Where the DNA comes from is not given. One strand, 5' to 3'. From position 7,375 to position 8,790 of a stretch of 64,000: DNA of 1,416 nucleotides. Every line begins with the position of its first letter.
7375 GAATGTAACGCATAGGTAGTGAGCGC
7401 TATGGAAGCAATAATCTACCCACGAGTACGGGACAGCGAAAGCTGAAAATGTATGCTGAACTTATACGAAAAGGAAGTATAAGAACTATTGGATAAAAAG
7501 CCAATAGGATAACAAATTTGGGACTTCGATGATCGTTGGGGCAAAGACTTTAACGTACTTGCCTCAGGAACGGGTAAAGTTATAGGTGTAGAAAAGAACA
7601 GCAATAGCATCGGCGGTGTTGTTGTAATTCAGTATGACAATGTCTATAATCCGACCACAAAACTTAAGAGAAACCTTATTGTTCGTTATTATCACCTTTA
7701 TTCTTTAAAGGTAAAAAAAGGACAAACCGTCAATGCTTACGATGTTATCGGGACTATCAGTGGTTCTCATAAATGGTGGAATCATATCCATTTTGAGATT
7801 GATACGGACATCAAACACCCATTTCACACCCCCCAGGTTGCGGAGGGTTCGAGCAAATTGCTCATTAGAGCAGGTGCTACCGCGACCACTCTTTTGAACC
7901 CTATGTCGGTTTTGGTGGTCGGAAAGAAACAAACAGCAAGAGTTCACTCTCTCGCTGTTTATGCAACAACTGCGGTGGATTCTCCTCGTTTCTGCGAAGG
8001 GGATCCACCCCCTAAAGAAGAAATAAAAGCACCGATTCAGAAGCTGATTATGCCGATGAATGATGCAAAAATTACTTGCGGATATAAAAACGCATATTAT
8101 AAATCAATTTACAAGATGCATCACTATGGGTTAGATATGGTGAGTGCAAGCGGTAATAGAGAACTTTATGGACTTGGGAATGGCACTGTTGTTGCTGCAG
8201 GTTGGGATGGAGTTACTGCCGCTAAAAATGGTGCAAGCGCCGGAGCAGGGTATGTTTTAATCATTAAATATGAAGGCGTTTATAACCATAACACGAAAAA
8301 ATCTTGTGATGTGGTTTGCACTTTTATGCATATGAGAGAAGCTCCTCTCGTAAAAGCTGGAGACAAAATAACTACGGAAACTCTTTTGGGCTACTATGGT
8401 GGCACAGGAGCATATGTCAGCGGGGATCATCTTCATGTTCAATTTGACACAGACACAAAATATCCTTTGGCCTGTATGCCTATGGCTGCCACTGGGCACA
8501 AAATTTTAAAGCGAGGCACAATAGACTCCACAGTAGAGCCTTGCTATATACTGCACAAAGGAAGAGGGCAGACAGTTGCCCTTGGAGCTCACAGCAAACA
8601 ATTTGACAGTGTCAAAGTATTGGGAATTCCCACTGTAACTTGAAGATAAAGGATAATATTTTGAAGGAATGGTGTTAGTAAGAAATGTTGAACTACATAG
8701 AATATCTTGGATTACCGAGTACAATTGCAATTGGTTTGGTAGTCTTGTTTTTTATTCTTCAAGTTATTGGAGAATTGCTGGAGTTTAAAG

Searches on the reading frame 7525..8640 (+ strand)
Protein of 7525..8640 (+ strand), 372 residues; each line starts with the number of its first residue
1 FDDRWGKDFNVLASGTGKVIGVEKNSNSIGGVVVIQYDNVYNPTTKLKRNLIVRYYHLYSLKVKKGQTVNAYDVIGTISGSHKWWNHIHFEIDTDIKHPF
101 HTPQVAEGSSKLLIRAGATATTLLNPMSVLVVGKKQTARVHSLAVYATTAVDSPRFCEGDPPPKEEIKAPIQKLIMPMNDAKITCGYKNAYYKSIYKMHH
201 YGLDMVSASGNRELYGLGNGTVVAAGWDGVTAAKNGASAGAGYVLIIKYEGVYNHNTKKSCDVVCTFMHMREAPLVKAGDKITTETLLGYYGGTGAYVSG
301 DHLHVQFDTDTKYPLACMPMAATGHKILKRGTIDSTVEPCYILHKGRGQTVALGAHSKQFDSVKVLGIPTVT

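Call 4: search_protein_families(library=pfam, proteins=[window:7525-8640:+], max_evalue=1)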
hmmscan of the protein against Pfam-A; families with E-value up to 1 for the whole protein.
window:7525-8640:+ (372 aa): 1 family
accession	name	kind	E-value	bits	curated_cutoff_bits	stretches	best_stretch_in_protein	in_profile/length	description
PF01551.29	Peptidase_M23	-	1.6e-17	63.9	28.7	2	10-94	15-89/96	Peptidase family M23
